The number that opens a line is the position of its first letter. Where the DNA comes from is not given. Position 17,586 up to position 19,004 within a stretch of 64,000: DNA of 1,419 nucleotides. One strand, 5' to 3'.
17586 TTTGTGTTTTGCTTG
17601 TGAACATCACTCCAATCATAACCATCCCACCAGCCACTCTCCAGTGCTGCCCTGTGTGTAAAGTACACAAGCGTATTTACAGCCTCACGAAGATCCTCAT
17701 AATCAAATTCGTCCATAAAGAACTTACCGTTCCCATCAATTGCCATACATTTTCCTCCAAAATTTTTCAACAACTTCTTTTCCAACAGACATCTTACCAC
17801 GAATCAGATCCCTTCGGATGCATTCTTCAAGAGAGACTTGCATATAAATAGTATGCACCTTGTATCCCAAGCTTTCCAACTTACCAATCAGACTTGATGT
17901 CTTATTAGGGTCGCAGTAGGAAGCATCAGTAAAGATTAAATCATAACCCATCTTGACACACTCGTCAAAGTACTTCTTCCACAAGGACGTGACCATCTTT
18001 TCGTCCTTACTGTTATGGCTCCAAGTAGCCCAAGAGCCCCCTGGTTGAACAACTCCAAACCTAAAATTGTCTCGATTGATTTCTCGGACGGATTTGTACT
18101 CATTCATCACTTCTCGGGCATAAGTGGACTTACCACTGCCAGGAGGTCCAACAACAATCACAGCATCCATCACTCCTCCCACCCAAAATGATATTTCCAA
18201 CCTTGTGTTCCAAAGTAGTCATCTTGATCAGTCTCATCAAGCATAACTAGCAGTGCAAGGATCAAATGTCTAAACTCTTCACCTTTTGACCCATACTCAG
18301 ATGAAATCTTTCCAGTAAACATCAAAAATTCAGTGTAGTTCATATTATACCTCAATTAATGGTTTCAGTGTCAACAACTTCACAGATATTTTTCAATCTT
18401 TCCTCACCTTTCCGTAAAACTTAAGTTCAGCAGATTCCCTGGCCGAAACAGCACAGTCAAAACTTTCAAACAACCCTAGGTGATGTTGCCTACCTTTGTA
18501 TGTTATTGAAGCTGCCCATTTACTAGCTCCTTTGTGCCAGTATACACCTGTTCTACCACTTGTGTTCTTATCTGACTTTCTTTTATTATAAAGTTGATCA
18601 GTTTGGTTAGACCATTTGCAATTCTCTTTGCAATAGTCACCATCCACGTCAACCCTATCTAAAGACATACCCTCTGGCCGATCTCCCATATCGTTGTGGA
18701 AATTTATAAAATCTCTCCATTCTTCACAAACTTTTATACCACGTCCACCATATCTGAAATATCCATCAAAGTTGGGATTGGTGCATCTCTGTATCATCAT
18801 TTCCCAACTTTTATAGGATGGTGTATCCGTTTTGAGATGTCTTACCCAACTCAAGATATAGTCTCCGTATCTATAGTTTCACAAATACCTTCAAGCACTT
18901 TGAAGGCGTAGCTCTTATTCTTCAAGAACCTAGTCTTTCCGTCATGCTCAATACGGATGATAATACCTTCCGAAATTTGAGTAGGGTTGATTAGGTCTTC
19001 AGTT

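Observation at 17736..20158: Candidate RNA-repair module: kinase-only Pnk-like protein adjacent to an Rnl2-like RNA ligase, near a phage tRNA set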

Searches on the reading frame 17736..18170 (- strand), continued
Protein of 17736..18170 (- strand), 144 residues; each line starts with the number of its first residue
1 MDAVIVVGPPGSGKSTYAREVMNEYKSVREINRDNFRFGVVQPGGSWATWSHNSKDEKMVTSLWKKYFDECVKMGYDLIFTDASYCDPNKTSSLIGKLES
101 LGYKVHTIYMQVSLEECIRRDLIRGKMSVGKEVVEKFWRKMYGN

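Call 96: search_protein_families(library=pfam, proteins=[P0237, P0273, P0238], max_evalue=0.001)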
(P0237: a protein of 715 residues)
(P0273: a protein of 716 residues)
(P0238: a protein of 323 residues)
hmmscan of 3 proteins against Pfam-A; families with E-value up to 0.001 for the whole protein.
P0237 (715 aa): 16 families
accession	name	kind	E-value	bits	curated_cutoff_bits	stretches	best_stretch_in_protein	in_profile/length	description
PF22032.1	Hen1_N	-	2.8e-47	161.6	27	1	4-222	2-220/222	Hen1 N-terminal domain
PF25109.1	HAD_PNKP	-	6.8e-34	117.5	27.6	1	576-709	3-139/143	Polynucleotide kinase PNKP phosphatase domain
PF13671.12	AAA_33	-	2e-12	48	27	1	421-543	2-120/143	AAA domain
PF13649.12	Methyltransf_25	-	3.7e-09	37.6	27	1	250-335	2-91/97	Methyltransferase domain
PF13489.12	Methyltransf_23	-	6.2e-08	33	27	1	248-376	25-150/164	Methyltransferase domain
PF06414.18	Zeta_toxin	-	1.7e-07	31.3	22.3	1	416-527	14-129/199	Zeta toxin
PF08241.18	Methyltransf_11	-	2.8e-06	28.3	21.2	1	250-333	1-83/95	Methyltransferase domain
PF24694.1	LNS2_PITM1-3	-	4.6e-06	27.1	27.7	1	578-644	2-61/124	PITM 1-3, LNS2 domain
PF03767.20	Acid_phosphat_B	-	5.6e-06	26.5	27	1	561-689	64-204/230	HAD superfamily, subfamily IIIB (Acid phosphatase)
PF08242.18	Methyltransf_12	-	1.6e-05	25.9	30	1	250-333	1-88/98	Methyltransferase domain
PF13847.12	Methyltransf_31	-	3.9e-05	23.8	27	1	246-304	4-63/145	Methyltransferase domain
PF08235.19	LNS2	-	4e-05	23.6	32.3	1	576-643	49-114/226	LNS2 (Lipin/Ned1/Smp2)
PF08433.16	KTI12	-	0.00017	21.6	22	1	421-570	4-150/271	Chromatin associated protein KTI12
PF05175.20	MTS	-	0.0003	20.9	23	1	245-305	31-95/170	Methyltransferase small domain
PF01209.24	Ubie_methyltran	-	0.00041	20.2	20.1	0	248-292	50-96/233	ubiE/COQ5 methyltransferase family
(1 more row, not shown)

P0273 (716 aa): 7 families
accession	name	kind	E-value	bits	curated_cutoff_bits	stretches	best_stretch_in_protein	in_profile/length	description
PF22032.1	Hen1_N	-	1.1e-55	189.2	27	1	4-221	2-220/222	Hen1 N-terminal domain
PF25109.1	HAD_PNKP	-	4e-33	115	27.6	1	580-711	2-140/143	Polynucleotide kinase PNKP phosphatase domain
PF13671.12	AAA_33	-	7.1e-19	69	27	1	427-564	2-137/143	AAA domain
PF13649.12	Methyltransf_25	-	3.4e-06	28.1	27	1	248-298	1-52/97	Methyltransferase domain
PF24694.1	LNS2_PITM1-3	-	4.5e-06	27.1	27.7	1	583-673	2-83/124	PITM 1-3, LNS2 domain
PF06414.18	Zeta_toxin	-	9.6e-06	25.6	22.3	1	425-548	17-144/199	Zeta toxin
PF13847.12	Methyltransf_31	-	0.00048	20.3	27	0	245-296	4-57/145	Methyltransferase domain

P0238 (323 aa): 7 families
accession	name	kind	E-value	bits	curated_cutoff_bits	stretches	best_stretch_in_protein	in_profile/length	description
PF13671.12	AAA_33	-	5.6e-33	114.7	27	2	170-300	1-132/143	AAA domain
PF08433.16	KTI12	-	3.5e-13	50.1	22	2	170-301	3-134/271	Chromatin associated protein KTI12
PF06414.18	Zeta_toxin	-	4.8e-08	33.1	22.3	0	162-299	10-161/199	Zeta toxin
PF13238.12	AAA_18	-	1.4e-05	26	29.4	0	173-287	3-112/128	AAA domain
PF20720.3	nSTAND3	-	0.00013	22.1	27.2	0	166-245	15-95/155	Novel STAND NTPase 3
PF07931.18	CPT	-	0.00051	20.3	22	0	170-290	3-132/172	Chloramphenicol phosphotransferase-like protein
PF13401.12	AAA_22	-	0.00067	20.4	27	0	169-235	6-64/130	AAA domain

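Call 100: search_solved_structures(query=L212:3664-4806:+, max_evalue=0.001)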
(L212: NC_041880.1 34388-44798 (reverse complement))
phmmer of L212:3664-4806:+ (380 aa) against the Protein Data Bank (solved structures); distinct sequences matched with E-value up to 0.001: 3.
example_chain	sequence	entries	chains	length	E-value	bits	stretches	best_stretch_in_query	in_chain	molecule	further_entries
2c5u_A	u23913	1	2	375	8.9e-13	51.2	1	49-298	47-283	RNA LIGASE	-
9do4_B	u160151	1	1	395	9.8e-13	51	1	49-298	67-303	RNA ligase 1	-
5tt6_A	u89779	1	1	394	5.5e-12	48.6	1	49-298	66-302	T4 RNA ligase 1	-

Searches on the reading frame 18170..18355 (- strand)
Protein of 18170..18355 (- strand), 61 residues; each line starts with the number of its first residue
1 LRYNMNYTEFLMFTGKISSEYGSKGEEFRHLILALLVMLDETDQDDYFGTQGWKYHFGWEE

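Call 3: search_protein_families(library=pfam, proteins=[window:18170-18355:-], max_evalue=0.01)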
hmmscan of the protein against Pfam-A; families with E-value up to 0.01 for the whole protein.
window:18170-18355:- (61 aa): 0 families

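Call 4: search_protein_families(library=phrogs, proteins=[window:18170-18355:-], max_evalue=0.001)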
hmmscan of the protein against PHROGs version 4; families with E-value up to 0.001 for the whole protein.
window:18170-18355:- (61 aa): 1 family
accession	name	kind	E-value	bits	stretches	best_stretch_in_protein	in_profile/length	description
phrog_23793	-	unknown function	0.00014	23.3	1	22-60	74-112/112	-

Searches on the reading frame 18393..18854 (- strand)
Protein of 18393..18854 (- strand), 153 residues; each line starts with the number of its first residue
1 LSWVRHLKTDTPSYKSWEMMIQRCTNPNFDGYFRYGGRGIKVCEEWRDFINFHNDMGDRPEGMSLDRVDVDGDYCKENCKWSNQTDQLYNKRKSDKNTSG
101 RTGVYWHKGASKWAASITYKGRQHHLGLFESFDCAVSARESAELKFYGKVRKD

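Call 3: search_protein_families(library=pfam, proteins=[window:18393-18854:-], max_evalue=0.01)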
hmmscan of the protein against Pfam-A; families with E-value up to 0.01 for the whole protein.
window:18393-18854:- (153 aa): 0 families

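Call 4: search_protein_families(library=phrogs, proteins=[window:18393-18854:-], max_evalue=0.001)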
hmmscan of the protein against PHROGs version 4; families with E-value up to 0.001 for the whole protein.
window:18393-18854:- (153 aa): 11 families
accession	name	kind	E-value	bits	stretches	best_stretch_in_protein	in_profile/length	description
phrog_374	-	DNA, RNA and nucleotide metabolism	5.5e-52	178.4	1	8-152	267-412/617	HNH endonuclease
phrog_8790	-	DNA, RNA and nucleotide metabolism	2.1e-38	133.6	1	8-100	20-112/241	restriction endonuclease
phrog_3377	-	DNA, RNA and nucleotide metabolism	1e-37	130.9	1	6-100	7-104/196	HNH endonuclease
phrog_953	-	DNA, RNA and nucleotide metabolism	9.4e-25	88.8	1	6-138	217-353/420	HNH endonuclease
phrog_4578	-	DNA, RNA and nucleotide metabolism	1.4e-23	84.2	1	54-151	21-119/130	HNH endonuclease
phrog_2081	-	DNA, RNA and nucleotide metabolism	7.4e-22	79.1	1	7-97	99-202/433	HNH endonuclease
phrog_99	-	DNA, RNA and nucleotide metabolism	3.5e-21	77.3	1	57-149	170-262/383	HNH endonuclease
phrog_13470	-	DNA, RNA and nucleotide metabolism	1e-11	46.2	1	78-150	75-146/152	HNH endonuclease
phrog_24751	-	DNA, RNA and nucleotide metabolism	9.1e-09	36.4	1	98-146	8-56/65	HNH endonuclease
phrog_3593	-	DNA, RNA and nucleotide metabolism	1.7e-08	35.4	1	57-149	105-199/210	HNH endonuclease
phrog_33760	-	DNA, RNA and nucleotide metabolism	2.6e-05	25.2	1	103-133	3-33/58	HNH endonuclease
